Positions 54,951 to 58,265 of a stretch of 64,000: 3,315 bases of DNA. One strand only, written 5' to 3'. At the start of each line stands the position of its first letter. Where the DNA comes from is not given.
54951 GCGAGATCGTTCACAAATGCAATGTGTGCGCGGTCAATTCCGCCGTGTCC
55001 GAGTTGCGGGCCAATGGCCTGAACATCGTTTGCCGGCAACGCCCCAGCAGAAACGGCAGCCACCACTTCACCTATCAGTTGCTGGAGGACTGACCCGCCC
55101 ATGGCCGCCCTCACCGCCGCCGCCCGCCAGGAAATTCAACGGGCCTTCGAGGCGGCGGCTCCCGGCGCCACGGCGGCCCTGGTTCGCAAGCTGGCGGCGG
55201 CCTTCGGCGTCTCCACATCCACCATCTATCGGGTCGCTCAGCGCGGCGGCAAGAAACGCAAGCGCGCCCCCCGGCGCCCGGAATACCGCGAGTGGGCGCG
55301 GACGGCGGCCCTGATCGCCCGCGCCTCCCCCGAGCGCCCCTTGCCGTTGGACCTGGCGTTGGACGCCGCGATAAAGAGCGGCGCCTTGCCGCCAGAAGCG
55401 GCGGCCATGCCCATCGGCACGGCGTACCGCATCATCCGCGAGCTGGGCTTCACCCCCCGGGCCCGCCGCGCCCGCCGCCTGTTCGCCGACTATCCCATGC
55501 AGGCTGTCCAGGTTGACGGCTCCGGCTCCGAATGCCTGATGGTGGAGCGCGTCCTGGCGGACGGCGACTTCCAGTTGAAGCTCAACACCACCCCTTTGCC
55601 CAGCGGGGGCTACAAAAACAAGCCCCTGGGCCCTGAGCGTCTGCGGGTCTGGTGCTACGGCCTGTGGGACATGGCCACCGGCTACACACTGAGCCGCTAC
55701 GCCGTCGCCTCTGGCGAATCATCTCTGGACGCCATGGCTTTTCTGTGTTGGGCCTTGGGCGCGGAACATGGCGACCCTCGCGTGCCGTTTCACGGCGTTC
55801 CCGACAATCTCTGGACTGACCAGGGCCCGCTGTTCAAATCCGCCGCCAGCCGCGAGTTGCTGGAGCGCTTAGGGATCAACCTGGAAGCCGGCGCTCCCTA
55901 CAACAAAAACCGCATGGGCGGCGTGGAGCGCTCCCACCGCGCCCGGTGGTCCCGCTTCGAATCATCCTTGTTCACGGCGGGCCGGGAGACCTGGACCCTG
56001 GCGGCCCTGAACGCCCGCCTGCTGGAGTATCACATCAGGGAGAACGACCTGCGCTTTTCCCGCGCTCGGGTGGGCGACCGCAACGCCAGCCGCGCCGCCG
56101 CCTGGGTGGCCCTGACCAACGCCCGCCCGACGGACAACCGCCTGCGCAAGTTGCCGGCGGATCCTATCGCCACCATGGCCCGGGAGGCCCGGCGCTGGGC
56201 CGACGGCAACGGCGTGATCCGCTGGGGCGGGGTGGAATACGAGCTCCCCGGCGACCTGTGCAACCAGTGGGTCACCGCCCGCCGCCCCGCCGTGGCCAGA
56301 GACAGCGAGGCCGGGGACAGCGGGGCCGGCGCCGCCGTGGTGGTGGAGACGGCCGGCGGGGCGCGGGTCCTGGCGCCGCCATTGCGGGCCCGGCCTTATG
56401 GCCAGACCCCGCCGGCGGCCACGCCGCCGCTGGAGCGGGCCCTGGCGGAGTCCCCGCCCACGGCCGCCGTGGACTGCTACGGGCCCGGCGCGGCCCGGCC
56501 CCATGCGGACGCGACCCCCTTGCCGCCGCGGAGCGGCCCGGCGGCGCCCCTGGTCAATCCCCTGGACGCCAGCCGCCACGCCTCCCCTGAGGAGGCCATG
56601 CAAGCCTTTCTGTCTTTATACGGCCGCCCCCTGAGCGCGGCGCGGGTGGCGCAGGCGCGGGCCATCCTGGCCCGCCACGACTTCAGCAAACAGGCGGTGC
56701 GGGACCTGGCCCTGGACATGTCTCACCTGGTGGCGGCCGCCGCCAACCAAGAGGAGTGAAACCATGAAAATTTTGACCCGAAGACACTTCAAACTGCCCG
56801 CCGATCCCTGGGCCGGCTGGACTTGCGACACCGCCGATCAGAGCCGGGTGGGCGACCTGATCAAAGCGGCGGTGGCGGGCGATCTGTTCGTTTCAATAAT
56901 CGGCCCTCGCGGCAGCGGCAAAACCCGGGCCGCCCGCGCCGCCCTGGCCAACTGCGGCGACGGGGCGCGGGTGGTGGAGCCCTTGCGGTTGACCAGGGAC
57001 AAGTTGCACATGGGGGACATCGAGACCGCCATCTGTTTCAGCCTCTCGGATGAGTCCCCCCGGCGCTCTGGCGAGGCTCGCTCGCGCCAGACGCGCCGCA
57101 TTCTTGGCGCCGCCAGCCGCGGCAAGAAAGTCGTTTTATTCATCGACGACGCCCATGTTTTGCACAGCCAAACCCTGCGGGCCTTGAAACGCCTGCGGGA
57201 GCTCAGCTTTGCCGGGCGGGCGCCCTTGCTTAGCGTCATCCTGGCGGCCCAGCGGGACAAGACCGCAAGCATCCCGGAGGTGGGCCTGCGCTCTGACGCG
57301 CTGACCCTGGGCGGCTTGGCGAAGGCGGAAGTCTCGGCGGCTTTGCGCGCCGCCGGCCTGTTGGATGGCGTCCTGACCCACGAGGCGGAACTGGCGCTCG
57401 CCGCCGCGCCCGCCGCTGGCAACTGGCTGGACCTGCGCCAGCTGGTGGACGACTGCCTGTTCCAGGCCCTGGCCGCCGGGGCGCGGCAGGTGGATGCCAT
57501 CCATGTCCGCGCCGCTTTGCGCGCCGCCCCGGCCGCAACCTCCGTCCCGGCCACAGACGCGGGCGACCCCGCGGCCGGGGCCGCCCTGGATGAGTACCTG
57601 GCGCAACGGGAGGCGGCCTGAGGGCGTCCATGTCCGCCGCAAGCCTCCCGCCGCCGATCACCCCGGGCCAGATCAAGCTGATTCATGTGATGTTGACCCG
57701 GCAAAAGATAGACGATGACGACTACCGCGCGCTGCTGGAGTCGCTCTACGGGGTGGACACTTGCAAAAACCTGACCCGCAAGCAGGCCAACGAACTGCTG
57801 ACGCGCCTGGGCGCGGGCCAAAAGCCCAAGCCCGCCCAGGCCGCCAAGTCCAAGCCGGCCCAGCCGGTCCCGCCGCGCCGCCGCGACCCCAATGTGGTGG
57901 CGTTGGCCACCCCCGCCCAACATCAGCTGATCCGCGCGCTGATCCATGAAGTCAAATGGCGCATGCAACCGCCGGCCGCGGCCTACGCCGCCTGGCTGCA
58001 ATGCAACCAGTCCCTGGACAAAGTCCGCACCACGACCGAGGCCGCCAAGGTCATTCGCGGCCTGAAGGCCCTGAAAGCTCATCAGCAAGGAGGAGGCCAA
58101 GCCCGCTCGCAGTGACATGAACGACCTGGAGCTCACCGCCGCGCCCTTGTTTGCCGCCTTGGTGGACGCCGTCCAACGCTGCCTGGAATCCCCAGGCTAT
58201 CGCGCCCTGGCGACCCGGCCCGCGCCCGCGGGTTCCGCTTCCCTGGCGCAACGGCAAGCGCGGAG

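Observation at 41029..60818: Head-less Mu-like element with intact control, transposition, lysis and complete non-contractile tail modules: decaying prophage or transposon-borne tailocin-like system?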

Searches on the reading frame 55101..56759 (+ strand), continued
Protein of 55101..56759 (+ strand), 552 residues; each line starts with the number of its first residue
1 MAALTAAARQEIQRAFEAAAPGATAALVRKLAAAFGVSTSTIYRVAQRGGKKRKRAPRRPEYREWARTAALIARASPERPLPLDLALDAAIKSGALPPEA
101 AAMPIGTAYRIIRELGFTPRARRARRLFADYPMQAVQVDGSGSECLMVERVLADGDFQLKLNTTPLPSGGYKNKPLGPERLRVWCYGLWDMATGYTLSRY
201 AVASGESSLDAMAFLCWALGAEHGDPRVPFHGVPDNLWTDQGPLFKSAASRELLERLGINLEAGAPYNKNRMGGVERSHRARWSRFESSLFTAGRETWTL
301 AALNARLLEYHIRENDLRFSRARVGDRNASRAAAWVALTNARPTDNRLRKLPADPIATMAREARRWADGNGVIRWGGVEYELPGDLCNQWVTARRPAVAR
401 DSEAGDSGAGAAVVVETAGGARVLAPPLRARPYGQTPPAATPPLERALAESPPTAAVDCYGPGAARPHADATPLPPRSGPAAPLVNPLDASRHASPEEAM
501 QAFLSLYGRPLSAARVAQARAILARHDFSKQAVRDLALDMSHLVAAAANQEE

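Call 52: search_protein_families(library=pfam, proteins=[L007:753-1952:-, L007:3647-4777:+, L007:4774-5994:+, L007:13464-13937:+, L007:16344-19460:-, L007:19414-20652:+, L007:14042-15859:-, L009:9102-9914:+, L009:9876-11192:-, L009:11277-14534:+], max_evalue=0.001)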
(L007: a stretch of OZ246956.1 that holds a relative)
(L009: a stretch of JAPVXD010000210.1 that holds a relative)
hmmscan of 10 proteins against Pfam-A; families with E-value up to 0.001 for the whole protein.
L007:753-1952:- (399 aa): 1 family
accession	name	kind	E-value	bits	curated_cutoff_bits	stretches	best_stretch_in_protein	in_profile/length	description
PF18906.5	Phage_tube_2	-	2.6e-09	37.5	27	1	93-351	5-243/266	Phage tail tube protein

L007:3647-4777:+ (376 aa): 4 families
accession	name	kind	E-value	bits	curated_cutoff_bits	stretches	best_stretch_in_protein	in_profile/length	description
PF00665.32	rve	-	2e-11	44.5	32.6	1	162-266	6-101/102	Integrase core domain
PF13384.12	HTH_23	-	7.6e-06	26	24.6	1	44-73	10-41/50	Homeodomain-like domain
PF13613.12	HTH_Tnp_4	-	7.8e-05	22.6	27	1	48-74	15-41/53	Helix-turn-helix of DDE superfamily endonuclease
PF13683.12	rve_3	-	0.00067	19.8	26.5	0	262-319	8-65/67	Integrase core domain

L007:4774-5994:+ (406 aa): 6 families
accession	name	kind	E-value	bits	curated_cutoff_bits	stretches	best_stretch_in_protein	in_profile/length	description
PF01695.23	IstB_IS21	-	2.8e-79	266.4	24.1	1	16-248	3-235/238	IstB-like ATP binding protein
PF13481.12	AAA_25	-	1.5e-07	31.7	27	1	80-137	10-64/195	AAA domain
PF00308.24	Bac_DnaA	-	2.8e-05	24.8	23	1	107-205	36-137/162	Bacterial DnaA ATPAse domain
PF20720.3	nSTAND3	-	7.2e-05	23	27.2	1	102-138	14-50/155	Novel STAND NTPase 3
PF00004.35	AAA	-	0.00025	21.9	21.2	1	108-178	1-69/131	ATPase family associated with various cellular activities (AAA)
PF20030.5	bpMoxR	-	0.00092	18.8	27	0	88-128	15-54/205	MoxR domain in the MoxR-vWA-beta-propeller ternary systems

L007:13464-13937:+ (157 aa): 1 family
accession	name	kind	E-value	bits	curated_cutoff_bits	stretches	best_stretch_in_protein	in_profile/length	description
PF10805.13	DUF2730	-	0.00023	21.7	24.9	1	85-143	34-92/102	Protein of unknown function (DUF2730)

L007:16344-19460:- (1038 aa): 2 families
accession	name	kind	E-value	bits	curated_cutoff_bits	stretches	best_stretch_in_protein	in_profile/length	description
PF13646.12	HEAT_2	-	8.5e-13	48.8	27.7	2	558-646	6-87/88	HEAT repeats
PF23500.1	DUF7133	-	2e-09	37.7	27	0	215-268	104-157/385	Domain of unknown function (DUF7133)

L007:19414-20652:+ (412 aa): 2 families
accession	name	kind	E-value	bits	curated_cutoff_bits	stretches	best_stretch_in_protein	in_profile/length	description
PF23189.1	UPF0261_C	-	1.5e-83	279.8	27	1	192-407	1-217/218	Uncharacterised protein family (UPF0261) C-terminal domain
PF06792.17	UPF0261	-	2.2e-55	187.8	27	1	7-185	2-174/176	Uncharacterised protein family (UPF0261) N-terminal domain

L007:14042-15859:- (605 aa): 1 family
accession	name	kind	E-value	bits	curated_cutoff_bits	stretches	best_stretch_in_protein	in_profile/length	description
PF09994.14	T6SS_Tle1-like_cat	-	7.6e-40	137.5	27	1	296-534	1-284/287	T6SS, Phospholipase effector Tle1-like, catalytic domain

L009:9102-9914:+ (270 aa): 0 families

L009:9876-11192:- (438 aa): 1 family
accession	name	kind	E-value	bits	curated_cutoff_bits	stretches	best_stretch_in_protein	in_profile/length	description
PF09994.14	T6SS_Tle1-like_cat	-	1.1e-74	251.8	27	1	39-309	1-286/287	T6SS, Phospholipase effector Tle1-like, catalytic domain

L009:11277-14534:+ (1085 aa): 4 families
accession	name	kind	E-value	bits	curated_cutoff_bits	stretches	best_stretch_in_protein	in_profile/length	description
PF07676.18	PD40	-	6e-36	122.1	20.9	2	87-120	3-37/38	WD40-like Beta Propeller Repeat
PF01979.26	Amidohydro_1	-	1.9e-18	67.3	25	1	974-1062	242-344/345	Amidohydrolase family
PF07969.17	Amidohydro_3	-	1.2e-14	55.1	29.7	2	998-1062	403-470/472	Amidohydrolase family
PF00930.27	DPPIV_N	-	3e-09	36.5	22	0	70-133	20-79/354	Dipeptidyl peptidase IV (DPP IV) N-terminal region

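Call 53: search_protein_families(library=pfam, proteins=[L007:1717-2739:-, L007:2435-3337:-, L007:5719-7257:-, L007:6037-7308:+, L007:7383-7886:+, L007:8229-8897:+, L007:234-647:-, L009:2240-3196:-, L009:4298-5200:+, L009:8129-8737:+], max_evalue=0.01)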
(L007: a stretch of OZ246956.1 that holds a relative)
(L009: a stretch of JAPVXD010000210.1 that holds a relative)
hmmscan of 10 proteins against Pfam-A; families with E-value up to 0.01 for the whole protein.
L007:1717-2739:- (340 aa): 1 family
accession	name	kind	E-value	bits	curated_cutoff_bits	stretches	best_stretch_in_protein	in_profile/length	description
PF23840.1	Phage_tail_terminator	-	4.1e-13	49.9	27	1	221-334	24-142/150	Phage tail terminator protein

L007:2435-3337:- (300 aa): 1 family
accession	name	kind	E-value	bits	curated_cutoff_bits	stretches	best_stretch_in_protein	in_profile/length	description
PF00041.27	fn3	-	1.4e-06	28.8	25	1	19-100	3-82/84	Fibronectin type III domain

L007:5719-7257:- (512 aa): 2 families
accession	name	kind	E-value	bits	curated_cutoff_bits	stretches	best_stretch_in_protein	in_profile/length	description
PF00041.27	fn3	-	1.9e-14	54.1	25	2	23-96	12-82/84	Fibronectin type III domain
PF25059.1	FN3_DSCAM-DSCAML_C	-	0.0041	17.9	39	0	130-200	16-87/89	DSCAM/DSCAML C-terminal Fn3-like domain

L007:6037-7308:+ (423 aa): 0 families

L007:7383-7886:+ (167 aa): 0 families

L007:8229-8897:+ (222 aa): 0 families

L007:234-647:- (137 aa): 0 families

L009:2240-3196:- (318 aa): 1 family
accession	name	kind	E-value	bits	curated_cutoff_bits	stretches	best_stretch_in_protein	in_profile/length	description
PF00041.27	fn3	-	4.4e-10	40.1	25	1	24-102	1-80/84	Fibronectin type III domain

L009:4298-5200:+ (300 aa): 0 families

L009:8129-8737:+ (202 aa): 1 family
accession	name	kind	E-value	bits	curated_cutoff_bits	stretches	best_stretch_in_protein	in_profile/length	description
PF08291.16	Peptidase_M15_3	-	6.9e-18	65.2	23.2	1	33-97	18-77/108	Peptidase M15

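Call 55: find_homologous_proteins(query=L007:753-1952:-, max_evalue=1e-10)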
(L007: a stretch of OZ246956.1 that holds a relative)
Query L007:753-1952:- (399 aa): 1798 proteins with E <= 1e-10 among 8000 candidates; the best 120 are listed.
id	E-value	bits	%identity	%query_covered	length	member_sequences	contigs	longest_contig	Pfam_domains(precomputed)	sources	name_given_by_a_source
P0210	8.3e-189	645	92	79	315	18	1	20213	PF18906.6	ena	-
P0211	2.7e-167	575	80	79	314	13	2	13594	PF18906.6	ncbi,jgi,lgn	-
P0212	3.2e-96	341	52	79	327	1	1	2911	PF18906.6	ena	-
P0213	4.5e-95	337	52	79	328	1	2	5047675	PF18906.6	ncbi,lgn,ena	-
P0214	9.0e-93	329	52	79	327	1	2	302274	PF18906.6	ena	-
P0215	1.2e-88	316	51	79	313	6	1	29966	PF18906.6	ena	-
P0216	3.3e-87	311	50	79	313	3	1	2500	PF18906.6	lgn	-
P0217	8.0e-87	310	50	77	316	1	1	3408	PF18906.6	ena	-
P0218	2.4e-86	308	52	79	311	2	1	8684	PF18906.6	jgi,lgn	-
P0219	2.6e-86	308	51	77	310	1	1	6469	PF18906.6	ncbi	-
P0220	4.5e-86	307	48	79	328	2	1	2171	PF18906.6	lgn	-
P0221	7.0e-86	307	47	79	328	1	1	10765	PF18906.6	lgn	-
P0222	7.1e-85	303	51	78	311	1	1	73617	PF18906.6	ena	-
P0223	2.2e-84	302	47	79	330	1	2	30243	PF18906.6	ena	-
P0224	5.8e-84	300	51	79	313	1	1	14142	PF18906.6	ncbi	-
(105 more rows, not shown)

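Call 56: find_encoding_contigs(protein=P0210, flank=10000, max_places=2)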
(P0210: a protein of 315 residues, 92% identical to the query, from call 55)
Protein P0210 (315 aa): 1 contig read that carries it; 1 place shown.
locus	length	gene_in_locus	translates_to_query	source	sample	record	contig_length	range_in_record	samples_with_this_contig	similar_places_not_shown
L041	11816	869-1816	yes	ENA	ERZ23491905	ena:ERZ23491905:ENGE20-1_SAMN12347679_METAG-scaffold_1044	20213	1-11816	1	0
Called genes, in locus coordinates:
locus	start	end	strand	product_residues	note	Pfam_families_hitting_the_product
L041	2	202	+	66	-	?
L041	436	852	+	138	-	PF23840:Phage_tail_terminator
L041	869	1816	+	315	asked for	PF18906:Phage_tube_2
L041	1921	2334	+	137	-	-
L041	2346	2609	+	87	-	PF08809:DUF1799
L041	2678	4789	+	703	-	-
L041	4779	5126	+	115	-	PF05939:Phage_min_tail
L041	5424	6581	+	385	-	-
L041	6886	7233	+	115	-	PF05939:Phage_min_tail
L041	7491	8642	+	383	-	-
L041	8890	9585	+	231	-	PF05100:Phage_tail_L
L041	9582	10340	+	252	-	PF14464:Prok-JAB, PF00877:NLPC_P60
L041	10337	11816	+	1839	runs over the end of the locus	-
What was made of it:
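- Tried and rejected: It is present only in the unrelated second lineage, L041 (call 56).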

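Call 89: search_solved_structures(query=A1, max_evalue=0.01, show_alignments=1)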
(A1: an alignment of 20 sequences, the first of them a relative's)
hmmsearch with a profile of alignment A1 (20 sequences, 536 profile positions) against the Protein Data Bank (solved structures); distinct sequences matched with E-value up to 0.01: 19.
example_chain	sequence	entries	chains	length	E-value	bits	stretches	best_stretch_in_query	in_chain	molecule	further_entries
5cz1_A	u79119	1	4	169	6.1e-05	25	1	226-279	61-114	integrase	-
5cz2_A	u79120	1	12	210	9.2e-05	24.5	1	226-279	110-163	Pol polyprotein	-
3kkr_A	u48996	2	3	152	0.0001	24.3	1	234-280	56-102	Integrase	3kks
3jca_A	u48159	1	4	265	0.00014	23.9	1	226-279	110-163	Integrase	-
7usf_A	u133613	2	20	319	0.00019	23.4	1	226-279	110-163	Integrase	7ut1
3hpg_A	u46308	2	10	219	0.0012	20.8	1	231-287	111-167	Integrase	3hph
5t3a_A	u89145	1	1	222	0.0013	20.7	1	231-287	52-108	integrase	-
5m0r_A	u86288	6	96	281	0.0019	20.1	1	231-287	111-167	integrase | Pol polyprotein | Gag-Pol polyprotein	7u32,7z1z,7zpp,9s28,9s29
1vsk_A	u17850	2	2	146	0.0045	18.9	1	222-278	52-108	INTEGRASE | PROTEIN (INTEGRASE)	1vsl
1vsm_A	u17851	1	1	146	0.0045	18.9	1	222-278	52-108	PROTEIN (INTEGRASE)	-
3o4q_A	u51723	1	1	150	0.0048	18.8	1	222-278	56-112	integrase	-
3o4n_A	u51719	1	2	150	0.0048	18.8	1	222-278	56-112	integrase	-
1vsd_A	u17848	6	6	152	0.0049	18.7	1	222-278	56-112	INTEGRASE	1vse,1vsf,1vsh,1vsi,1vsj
1a5v_A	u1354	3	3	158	0.0051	18.7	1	222-278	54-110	INTEGRASE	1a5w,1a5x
1cz9_A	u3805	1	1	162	0.0054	18.6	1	222-278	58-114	AVIAN SARCOMA VIRUS INTEGRASE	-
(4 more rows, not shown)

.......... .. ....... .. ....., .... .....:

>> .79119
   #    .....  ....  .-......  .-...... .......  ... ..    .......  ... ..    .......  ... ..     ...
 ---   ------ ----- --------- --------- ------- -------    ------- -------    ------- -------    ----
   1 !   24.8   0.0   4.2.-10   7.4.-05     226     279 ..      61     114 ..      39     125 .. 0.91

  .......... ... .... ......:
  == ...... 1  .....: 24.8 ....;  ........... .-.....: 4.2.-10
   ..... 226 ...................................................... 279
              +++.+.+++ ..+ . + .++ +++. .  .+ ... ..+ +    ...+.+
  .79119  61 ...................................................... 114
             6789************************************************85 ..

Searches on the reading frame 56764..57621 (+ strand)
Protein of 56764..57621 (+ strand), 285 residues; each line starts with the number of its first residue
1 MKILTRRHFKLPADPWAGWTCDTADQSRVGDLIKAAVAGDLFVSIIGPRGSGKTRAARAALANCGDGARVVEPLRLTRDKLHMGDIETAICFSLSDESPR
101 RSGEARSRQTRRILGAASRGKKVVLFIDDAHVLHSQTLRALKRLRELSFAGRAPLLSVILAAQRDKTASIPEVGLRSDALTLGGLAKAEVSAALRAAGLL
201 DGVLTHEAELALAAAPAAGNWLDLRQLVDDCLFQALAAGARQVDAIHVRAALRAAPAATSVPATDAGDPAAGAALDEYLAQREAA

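Call 7: search_protein_families(library=phrogs, proteins=[window:56764-57621:+], max_evalue=0.001)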
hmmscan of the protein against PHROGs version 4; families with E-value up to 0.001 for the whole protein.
window:56764-57621:+ (285 aa): 3 families
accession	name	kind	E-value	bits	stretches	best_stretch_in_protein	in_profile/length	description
phrog_2630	-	unknown function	1.3e-13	52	1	22-190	13-191/326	-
phrog_296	-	integration and excision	5.8e-13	49.4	1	23-254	303-521/626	DNA transposition protein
phrog_2666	-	head and packaging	0.00047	19.9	0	42-165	323-465/555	terminase large subunit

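Call 11: search_protein_families(library=pfam, proteins=[window:56764-57621:+], max_evalue=0.01)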
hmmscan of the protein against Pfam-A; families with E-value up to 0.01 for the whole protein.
window:56764-57621:+ (285 aa): 6 families
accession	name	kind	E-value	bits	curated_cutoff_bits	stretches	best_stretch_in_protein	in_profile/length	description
PF13401.12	AAA_22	-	1.6e-11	45.1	27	1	40-164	5-124/130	AAA domain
PF13191.12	AAA_16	-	2.5e-08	35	32.6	1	27-150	10-161/167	AAA ATPase domain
PF00004.35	AAA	-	1e-05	26.4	21.2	1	45-137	3-73/131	ATPase family associated with various cellular activities (AAA)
PF13671.12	AAA_33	-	0.0023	18.7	27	1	45-152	4-100/143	AAA domain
PF25199.1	nSTAND_NTPase5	-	0.0031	17.8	34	0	104-161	80-131/145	Novel STAND NTPase 5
PF12775.13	AAA_7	-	0.0044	17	25.8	0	22-64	15-57/181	P-loop containing dynein motor region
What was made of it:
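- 56764..57621 (+): MuB-like AAA+ ATPase. phrog_296, AAA_22 (calls 7, 11). dN/dS 0.26.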

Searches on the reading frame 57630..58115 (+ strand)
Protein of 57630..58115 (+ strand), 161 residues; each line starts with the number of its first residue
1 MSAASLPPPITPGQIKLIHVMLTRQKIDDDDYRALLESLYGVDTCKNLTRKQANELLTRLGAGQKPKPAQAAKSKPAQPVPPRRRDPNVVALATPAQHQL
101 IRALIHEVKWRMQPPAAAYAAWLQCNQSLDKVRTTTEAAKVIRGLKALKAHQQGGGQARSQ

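Call 7: search_protein_families(library=phrogs, proteins=[window:57630-58115:+], max_evalue=0.001)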
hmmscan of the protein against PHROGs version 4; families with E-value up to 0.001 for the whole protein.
window:57630-58115:+ (161 aa): 3 families
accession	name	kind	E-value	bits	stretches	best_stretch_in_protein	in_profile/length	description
phrog_286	-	unknown function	2.6e-20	74.3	1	9-154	7-147/186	-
phrog_636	-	unknown function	1.1e-05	26.8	0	70-153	13-116/254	-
phrog_8067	-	unknown function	0.00098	20.1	0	15-56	7-48/65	-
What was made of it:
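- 57630..58527 (+): GemA-like protein (57630-58115) and the Mor late activator (58117-58527). Call 7.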
